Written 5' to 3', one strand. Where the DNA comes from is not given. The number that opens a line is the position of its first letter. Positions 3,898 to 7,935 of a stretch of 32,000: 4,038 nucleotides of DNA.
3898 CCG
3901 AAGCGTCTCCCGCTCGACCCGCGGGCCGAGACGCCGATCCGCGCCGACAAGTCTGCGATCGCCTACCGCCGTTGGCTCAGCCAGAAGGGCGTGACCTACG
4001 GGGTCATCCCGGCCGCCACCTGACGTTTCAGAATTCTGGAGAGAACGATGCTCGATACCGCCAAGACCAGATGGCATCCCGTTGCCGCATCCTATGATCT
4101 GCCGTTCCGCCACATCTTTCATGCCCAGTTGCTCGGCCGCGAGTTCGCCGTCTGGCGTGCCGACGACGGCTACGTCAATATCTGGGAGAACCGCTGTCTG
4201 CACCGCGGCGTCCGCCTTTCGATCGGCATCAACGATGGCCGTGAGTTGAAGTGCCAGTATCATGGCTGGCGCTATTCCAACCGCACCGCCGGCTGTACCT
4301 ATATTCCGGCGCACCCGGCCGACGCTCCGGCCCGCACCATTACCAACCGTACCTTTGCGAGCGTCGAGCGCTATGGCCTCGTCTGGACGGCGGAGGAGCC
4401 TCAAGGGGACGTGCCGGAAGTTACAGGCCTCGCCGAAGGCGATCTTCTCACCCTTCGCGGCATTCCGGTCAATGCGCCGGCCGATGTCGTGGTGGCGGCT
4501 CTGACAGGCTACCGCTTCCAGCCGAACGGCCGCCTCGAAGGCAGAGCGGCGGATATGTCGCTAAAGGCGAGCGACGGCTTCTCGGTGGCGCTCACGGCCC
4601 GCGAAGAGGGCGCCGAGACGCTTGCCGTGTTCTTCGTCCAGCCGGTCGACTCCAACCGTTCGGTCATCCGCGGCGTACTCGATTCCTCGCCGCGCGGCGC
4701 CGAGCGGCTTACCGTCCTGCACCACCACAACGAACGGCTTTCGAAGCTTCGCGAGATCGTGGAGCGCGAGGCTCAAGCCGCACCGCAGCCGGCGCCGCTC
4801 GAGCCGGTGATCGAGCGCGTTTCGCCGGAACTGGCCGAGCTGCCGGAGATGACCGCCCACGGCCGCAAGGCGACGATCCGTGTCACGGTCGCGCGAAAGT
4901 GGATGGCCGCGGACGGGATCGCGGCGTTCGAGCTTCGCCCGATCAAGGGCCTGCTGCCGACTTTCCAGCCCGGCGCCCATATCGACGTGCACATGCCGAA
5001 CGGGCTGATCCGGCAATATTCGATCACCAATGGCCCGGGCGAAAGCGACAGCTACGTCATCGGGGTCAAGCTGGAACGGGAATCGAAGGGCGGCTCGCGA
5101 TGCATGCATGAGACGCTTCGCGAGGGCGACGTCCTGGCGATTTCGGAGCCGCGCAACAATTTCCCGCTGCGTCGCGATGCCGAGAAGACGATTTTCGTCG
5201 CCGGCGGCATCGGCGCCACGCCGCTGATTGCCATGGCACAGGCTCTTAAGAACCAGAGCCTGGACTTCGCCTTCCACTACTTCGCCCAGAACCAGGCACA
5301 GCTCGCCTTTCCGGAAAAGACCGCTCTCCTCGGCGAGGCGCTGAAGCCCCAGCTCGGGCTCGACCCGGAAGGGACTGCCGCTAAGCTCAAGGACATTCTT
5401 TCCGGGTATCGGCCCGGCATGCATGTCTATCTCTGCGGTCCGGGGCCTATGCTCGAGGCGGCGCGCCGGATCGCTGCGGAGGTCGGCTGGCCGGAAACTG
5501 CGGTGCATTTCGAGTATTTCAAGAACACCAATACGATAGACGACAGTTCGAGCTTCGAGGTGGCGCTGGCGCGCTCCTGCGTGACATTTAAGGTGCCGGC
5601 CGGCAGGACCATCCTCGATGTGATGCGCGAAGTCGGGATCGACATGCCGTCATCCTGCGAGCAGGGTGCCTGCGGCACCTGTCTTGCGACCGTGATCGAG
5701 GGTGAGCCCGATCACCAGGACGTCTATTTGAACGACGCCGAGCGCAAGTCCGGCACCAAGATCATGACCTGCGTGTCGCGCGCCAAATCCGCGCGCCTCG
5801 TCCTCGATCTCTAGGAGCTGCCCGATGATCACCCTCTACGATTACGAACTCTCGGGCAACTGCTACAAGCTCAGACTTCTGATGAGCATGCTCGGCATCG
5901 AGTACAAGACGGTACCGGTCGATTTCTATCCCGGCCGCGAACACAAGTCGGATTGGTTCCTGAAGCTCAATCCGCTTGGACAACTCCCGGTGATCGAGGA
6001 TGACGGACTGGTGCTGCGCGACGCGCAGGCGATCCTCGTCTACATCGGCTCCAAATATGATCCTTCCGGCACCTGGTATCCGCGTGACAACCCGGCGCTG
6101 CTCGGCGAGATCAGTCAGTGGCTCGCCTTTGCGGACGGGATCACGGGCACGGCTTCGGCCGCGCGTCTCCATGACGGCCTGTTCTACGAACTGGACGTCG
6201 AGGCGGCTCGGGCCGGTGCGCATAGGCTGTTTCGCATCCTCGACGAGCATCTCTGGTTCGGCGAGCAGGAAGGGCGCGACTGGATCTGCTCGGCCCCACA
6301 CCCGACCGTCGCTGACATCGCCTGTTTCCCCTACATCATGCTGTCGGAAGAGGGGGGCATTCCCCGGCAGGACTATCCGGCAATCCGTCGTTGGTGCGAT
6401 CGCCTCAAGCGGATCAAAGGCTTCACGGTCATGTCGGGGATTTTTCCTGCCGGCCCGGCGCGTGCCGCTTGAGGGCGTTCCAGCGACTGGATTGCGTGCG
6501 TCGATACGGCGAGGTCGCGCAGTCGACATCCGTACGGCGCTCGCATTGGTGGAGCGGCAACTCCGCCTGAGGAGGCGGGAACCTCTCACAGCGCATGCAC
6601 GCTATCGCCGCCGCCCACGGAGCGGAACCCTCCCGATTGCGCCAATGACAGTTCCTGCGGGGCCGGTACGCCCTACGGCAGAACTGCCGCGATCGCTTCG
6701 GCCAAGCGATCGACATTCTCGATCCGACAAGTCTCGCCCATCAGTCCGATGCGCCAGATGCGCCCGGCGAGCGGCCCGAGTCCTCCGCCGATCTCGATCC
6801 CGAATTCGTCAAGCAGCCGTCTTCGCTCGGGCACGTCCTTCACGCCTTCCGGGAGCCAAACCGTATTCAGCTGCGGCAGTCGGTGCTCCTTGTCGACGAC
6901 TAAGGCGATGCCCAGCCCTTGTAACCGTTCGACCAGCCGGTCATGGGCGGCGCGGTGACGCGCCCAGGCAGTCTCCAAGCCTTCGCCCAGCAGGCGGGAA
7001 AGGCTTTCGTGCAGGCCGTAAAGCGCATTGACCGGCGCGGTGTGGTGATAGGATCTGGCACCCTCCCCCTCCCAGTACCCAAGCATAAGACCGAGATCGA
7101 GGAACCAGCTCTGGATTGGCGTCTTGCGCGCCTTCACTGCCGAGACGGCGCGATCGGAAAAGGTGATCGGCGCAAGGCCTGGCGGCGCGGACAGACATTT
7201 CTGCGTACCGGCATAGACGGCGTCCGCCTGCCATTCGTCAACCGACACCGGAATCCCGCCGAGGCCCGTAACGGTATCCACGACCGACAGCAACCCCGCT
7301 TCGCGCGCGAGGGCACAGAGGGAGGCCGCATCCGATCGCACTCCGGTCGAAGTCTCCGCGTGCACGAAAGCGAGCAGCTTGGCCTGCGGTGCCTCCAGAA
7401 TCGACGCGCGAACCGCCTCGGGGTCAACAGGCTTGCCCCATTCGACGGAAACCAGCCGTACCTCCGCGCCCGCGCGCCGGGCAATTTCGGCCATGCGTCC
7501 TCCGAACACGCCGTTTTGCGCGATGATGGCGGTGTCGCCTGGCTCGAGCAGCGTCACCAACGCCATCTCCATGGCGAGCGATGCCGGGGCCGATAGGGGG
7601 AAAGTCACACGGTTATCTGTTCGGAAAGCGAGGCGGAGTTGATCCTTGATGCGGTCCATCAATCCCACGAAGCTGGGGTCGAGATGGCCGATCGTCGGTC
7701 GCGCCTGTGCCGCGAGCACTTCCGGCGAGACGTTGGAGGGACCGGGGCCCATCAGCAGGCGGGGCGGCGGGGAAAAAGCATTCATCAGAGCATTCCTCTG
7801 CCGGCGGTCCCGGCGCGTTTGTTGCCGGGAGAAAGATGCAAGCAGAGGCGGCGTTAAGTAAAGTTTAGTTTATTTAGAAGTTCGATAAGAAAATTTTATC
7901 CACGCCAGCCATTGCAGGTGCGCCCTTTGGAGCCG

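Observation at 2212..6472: NdmCDE-style split Rieske oxygenase: two Rieske-less catalytic subunits, a Rieske-reductase fusion and a GST in one operon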

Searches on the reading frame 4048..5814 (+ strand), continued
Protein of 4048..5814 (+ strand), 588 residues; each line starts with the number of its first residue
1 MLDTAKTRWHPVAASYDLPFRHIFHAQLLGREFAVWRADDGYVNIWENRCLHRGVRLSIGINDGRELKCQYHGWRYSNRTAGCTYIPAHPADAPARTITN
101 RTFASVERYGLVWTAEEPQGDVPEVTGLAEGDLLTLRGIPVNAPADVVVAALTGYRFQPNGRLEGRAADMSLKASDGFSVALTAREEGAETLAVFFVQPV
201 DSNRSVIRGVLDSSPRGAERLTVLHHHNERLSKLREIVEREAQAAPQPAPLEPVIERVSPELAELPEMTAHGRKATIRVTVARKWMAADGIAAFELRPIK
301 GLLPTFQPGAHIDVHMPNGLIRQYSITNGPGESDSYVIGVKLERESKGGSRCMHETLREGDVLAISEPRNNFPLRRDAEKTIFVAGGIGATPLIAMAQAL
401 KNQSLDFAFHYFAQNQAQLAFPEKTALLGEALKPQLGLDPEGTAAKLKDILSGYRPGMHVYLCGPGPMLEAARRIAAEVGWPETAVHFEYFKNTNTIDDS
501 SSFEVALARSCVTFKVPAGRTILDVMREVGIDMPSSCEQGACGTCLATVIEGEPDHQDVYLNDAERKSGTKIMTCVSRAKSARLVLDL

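Call 57: find_encoding_contigs(protein=P0403, flank=10000, max_places=1)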
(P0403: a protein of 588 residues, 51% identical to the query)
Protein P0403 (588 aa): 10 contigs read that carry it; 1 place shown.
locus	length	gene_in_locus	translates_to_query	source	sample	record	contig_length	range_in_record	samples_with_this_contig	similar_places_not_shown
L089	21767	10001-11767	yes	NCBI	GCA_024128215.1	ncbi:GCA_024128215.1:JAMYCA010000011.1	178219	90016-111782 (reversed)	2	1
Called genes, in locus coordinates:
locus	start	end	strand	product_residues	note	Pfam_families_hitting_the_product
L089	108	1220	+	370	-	PF08240:ADH_N, PF00107:ADH_zinc_N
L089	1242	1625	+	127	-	PF00903:Glyoxalase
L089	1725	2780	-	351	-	PF00355:Rieske, PF19112:VanA_C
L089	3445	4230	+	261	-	PF03502:Channel_Tsx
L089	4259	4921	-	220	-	PF00392:GntR, PF07729:FCD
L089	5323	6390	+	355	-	PF00355:Rieske, PF19112:VanA_C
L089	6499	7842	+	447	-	PF00860:Xan_ur_permease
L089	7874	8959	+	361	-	PF01261:AP_endonuc_2 (weak)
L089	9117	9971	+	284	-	PF19298:KshA_C (faint), PF19112:VanA_C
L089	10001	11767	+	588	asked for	PF00355:Rieske, PF22290:DmmA-like_N, PF00175:NAD_binding_1 (faint), PF00111:Fer2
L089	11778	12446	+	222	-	PF02798:GST_N, PF13417:GST_N_3, PF13409:GST_N_2, PF13410:GST_C_2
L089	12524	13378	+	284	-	PF00756:Esterase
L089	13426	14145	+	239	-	-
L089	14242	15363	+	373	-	PF05222:AlaDh_PNT_N, PF01262:AlaDh_PNT_C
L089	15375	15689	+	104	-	PF12769:PNTB_4TM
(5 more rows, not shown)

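Call 63: search_protein_families(library=pfam, proteins=[L007:11457-12824:+], max_evalue=0.00001)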
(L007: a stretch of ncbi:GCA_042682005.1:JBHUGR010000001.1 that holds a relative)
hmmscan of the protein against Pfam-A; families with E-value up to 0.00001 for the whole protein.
L007:11457-12824:+ (455 aa): 2 families
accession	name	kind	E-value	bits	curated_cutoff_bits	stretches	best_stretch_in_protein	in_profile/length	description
PF01979.26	Amidohydro_1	-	1.5e-51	176.1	25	1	69-449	1-344/345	Amidohydrolase family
PF07969.17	Amidohydro_3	-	1.9e-13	51.2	29.7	1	187-414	227-446/472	Amidohydrolase family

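Call 79: search_protein_families(library=ncbifam, proteins=[L007:11457-12824:+], max_evalue=1e-10)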
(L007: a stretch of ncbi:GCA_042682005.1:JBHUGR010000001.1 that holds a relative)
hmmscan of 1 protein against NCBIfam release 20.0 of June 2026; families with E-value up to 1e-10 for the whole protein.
L007:11457-12824:+ (455 aa): 18 families
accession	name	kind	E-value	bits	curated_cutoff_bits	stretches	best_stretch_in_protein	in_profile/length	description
TIGR02967.1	guan_deamin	equivalog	1.3e-123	413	375.4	1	22-447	2-401/401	guanine deaminase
NF006679.0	PRK09228.1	subfamily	4.4e-74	249.8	351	1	20-449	25-428/433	guanine deaminase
NF005557.0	PRK07228.1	equivalog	2.9e-50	171.3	522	1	62-449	46-411/445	5'-deoxyadenosine deaminase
NF006252.0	PRK08393.1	equivalog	1.5e-39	136.3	617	1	56-449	38-397/424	N-ethylammeline chlorohydrolase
NF006549.0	PRK09045.1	equivalog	3e-38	131.6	540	1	21-450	24-414/444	TRZ/ATZ family hydrolase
NF004701.0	PRK06038.1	equivalog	5.3e-32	111.1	609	1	54-449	39-400/432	N-ethylammeline chlorohydrolase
NF006055.0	PRK08203.1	equivalog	8.7e-32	110.2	532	1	61-448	51-423/455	8-oxoguanine deaminase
NF004801.0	PRK06151.1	subfamily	1.1e-27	97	416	1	71-449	57-436/491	chlorohydrolase family protein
NF006056.0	PRK08204.1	subfamily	9.9e-23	80.6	391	1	58-450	44-415/449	hypothetical protein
NF009059.0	PRK12393.1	equivalog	2.7e-22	79.1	543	1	63-448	53-428/460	amidohydrolase family protein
NF006681.0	PRK09229.1-2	equivalog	1e-21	77.2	362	1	191-449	182-423/451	formimidoylglutamate deiminase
NF012037.0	PRK15493.1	equivalog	2.2e-21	76.2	779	1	20-448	16-406/435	bifunctional S-methyl-5'-thioadenosine deaminase/S-adenosylhomocysteine deaminase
NF004995.0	PRK06380.1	subfamily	7.4e-21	74.6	567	1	39-450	18-398/418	metal-dependent hydrolase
NF005211.0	PRK06687.1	equivalog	1.7e-19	69.9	703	1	66-347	52-322/419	TRZ/ATZ family protein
TIGR02022.1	hutF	equivalog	2.1e-17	63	413.05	1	186-448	178-428/455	formimidoylglutamate deiminase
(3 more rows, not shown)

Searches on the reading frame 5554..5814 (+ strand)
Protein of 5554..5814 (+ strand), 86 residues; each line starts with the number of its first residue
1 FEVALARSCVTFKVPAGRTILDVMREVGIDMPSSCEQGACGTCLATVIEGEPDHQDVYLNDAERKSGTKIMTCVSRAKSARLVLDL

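Call 47: search_solved_structures(query=window:5554-5814:+, max_evalue=1e-12, show_alignments=5)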
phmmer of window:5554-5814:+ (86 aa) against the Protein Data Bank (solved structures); distinct sequences matched with E-value up to 1e-12: 8.
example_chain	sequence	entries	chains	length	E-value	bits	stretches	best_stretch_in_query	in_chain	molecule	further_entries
2pia_A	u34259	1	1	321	1.1e-24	89.4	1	1-86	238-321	PHTHALATE DIOXYGENASE REDUCTASE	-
6laa_A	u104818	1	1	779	8.4e-23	83.5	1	1-86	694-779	Cytochrome P450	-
6icm_D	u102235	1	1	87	1.9e-20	76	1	1-86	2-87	Oxidoreductase NdmD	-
7ylr_A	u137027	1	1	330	2.1e-20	75.8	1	1-86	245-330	Ferredoxin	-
6kbh_A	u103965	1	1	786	6.2e-17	64.8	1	1-85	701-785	Cytochrome P450 monooxygenase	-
1roe_A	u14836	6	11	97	4e-13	52.6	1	8-80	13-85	FERREDOXIN | Ferredoxin-1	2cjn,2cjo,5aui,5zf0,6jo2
6khi_1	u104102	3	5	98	4.1e-13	52.6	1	8-80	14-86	Ferredoxin-1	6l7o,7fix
1frr_A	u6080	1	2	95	5.2e-13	52.3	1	10-79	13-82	FERREDOXIN I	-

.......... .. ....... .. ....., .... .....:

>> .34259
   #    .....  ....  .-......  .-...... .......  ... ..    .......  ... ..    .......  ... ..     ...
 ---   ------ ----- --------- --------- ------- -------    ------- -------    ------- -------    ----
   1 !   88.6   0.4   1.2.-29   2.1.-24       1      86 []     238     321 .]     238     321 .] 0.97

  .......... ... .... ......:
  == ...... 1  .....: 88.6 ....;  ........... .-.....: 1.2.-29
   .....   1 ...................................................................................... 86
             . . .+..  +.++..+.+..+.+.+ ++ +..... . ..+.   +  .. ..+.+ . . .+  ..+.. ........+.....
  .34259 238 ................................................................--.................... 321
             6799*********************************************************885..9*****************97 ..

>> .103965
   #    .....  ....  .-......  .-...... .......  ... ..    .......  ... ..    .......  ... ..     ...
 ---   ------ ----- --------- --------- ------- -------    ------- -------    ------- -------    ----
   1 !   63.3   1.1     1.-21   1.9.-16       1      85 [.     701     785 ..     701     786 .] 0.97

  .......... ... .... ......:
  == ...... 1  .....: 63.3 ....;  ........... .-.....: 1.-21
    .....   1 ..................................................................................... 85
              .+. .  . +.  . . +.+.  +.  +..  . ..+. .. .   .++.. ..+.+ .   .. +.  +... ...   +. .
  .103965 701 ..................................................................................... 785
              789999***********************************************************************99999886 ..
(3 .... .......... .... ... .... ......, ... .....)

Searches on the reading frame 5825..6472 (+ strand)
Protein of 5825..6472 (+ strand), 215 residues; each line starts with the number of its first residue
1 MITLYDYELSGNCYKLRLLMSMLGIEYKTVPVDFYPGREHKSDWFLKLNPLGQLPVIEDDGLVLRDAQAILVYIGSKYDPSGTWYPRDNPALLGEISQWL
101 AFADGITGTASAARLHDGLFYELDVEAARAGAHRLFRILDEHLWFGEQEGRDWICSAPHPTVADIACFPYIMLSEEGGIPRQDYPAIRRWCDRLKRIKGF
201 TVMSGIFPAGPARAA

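Call 3: search_protein_families(library=pfam, proteins=[window:5825-6472:+], max_evalue=0.01)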
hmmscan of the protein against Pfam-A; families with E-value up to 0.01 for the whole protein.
window:5825-6472:+ (215 aa): 4 families
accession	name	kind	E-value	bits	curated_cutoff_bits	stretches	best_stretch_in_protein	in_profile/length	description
PF02798.26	GST_N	-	2.8e-15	56.8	20.9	1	2-75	3-75/76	Glutathione S-transferase, N-terminal domain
PF13417.12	GST_N_3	-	5.2e-15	56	22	1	4-80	1-73/75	Glutathione S-transferase, N-terminal domain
PF13409.12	GST_N_2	-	6e-14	52.8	25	1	10-75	2-68/70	Glutathione S-transferase, N-terminal domain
PF13410.11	GST_C_2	-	3.9e-07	30.5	24.9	1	125-193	4-69/69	Glutathione S-transferase, C-terminal domain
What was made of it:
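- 5825..6472 (+): g4: NdmE-type GST-like protein. GST_N and GST_C_2 (call 3).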

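Call 4: search_protein_families(library=ncbifam, proteins=[window:5825-6472:+], max_evalue=0.01)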
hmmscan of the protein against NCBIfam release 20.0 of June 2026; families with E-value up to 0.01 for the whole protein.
window:5825-6472:+ (215 aa): 5 families
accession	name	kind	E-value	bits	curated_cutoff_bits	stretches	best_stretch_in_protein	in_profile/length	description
TIGR01262.1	maiA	equivalog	1.5e-13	50.9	171.05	1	3-80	1-79/211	maleylacetoacetate isomerase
NF010579.0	PRK13972.1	equivalog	3.8e-08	33.1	332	1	1-195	1-194/215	GSH-dependent disulfide bond oxidoreductase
NF050814.1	FtsZBindFzlA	equivalog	4e-07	30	300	1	3-197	6-203/228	FtsZ-binding protein FzlA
NF007831.0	PRK10542.1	equivalog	0.00049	19.7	198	1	20-77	18-76/201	glutathione transferase GstA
NF049950.1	IsopEpoxGlthnTfaseIsoI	equivalog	0.0068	16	300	0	18-79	25-79/238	iIsoprene-epoxide--glutathione S-transferase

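Call 7: search_solved_structures(query=window:5825-6472:+, max_evalue=0.001)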
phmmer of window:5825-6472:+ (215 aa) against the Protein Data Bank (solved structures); distinct sequences matched with E-value up to 0.001: 145 (the best 60 are shown).
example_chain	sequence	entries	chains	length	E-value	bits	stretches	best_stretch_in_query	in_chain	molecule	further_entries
3m3m_A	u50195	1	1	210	1.6e-19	73.4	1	7-195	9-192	Glutathione S-transferase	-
3zml_A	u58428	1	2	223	3.5e-19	72.3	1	2-200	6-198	GLUTATHIONE S-TRANSFERASE E2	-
3zmk_A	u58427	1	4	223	5e-19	71.8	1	2-200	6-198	GLUTATHIONE S-TRANSFERASE E2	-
4gsn_A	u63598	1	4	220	2e-17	66.6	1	2-204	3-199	Glutathione S-transferase E2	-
2il3_A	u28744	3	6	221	3.1e-17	65.9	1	2-200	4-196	Epsilon-class Glutathione S-transferase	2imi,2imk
4hz2_A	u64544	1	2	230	1.8e-16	63.4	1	4-203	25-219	Glutathione S-transferase domain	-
4f0b_A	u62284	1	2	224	2.5e-16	63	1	39-197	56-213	THIOL TRANSFERASE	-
3m8n_A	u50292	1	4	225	4.2e-15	59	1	3-204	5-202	Possible glutathione S-transferase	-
4yh2_A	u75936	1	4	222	7.1e-14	54.9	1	2-200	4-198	Glutathione S transferase E6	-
4pnf_A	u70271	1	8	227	8e-14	54.8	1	2-200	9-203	RE21095p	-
8z3b_A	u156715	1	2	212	1.6e-13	53.7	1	9-196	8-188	Glutathione S-transferase delta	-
3vk9_A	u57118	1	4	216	2.7e-13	53.1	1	3-196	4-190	Glutathione S-transferase delta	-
5ft3_A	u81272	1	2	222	3.8e-13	52.5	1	3-205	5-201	GLUTATHIONE S-TRANSFERASE EPSILON 2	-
4png_A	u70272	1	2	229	5.4e-13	52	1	3-200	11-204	LD04004p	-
7rka_A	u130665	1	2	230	7.2e-13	51.6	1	2-193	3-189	glutathione S-transferase u1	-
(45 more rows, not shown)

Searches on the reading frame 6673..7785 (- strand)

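Call 3: search_protein_families(library=pfam, proteins=[window:6673-7785:-], max_evalue=0.01)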
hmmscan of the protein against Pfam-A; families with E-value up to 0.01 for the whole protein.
window:6673-7785:- (370 aa): 2 families
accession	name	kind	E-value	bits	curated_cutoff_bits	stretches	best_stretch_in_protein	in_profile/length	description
PF00266.25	Aminotran_5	-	5.6e-25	88.5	21.5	1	42-335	44-338/371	Aminotransferase class-V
PF01053.26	Cys_Met_Meta_PP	-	0.0089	15.1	27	0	71-191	79-193/381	Cys/Met metabolism PLP-dependent enzyme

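Call 4: search_protein_families(library=ncbifam, proteins=[window:6673-7785:-], max_evalue=0.01)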
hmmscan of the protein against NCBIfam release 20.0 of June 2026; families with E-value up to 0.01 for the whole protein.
window:6673-7785:- (370 aa): 24 families
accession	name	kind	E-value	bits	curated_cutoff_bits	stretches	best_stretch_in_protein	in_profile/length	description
TIGR03301.1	PhnW-AepZ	equivalog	3.7e-54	184.4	360.8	1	10-367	1-353/355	2-aminoethylphosphonate aminotransferase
NF046070.1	PyrdoxPyrvTramin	equivalog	7.1e-53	179.7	600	1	7-356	4-351/369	pyridoxamine--pyruvate transaminase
NF045640.1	AspGlyoxATaseBhcA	equivalog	1.7e-52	178.7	650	1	14-358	10-354/395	L-aspartate--glyoxylate aminotransferase BhcA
TIGR02326.1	transamin_PhnW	equivalog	1.7e-34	119.6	400.8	1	9-366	4-357/363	2-aminoethylphosphonate--pyruvate transaminase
NF010006.0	PRK13479.1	equivalog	8.4e-34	117.3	296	1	9-314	6-307/369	2-aminoethylphosphonate--pyruvate transaminase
TIGR01366.1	serC_3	equivalog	2.1e-09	37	401.65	1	12-285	7-274/361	phosphoserine transaminase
TIGR04343.1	egtE_PLP_lyase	equivalog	3.5e-09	36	400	1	58-205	72-211/370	ergothioneine biosynthesis PLP-dependent enzyme EgtE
TIGR01977.1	am_tr_V_EF2568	hypoth_equivalog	6.5e-08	32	377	1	56-289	61-287/376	cysteine desulfurase family protein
NF040779.1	Sec_lyase_SclA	exception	2.2e-06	26.9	525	1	65-217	67-219/378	selenocysteine lyase SclA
TIGR01976.1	am_tr_V_VC1184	hypoth_equivalog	3.6e-06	26.5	352.35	1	101-219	126-241/401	cysteine desulfurase-like protein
TIGR01979.1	sufS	subfamily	1.1e-05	24.5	475.1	1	100-198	127-223/403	SufS family cysteine desulfurase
TIGR03402.1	FeS_nifS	equivalog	1.2e-05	24.3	530.75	1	101-204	105-205/379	cysteine desulfurase NifS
TIGR03403.1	nifS_epsilon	equivalog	1.5e-05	24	587.7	1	103-304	111-292/382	NifS family cysteine desulfurase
TIGR02539.1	SepCysS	equivalog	1.7e-05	24.1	365.25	1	71-202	78-214/370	O-phospho-L-seryl-tRNA:Cys-tRNA synthase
NF010611.0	PRK14012.1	equivalog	5.3e-05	22.3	548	1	104-304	118-300/406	IscS subfamily cysteine desulfurase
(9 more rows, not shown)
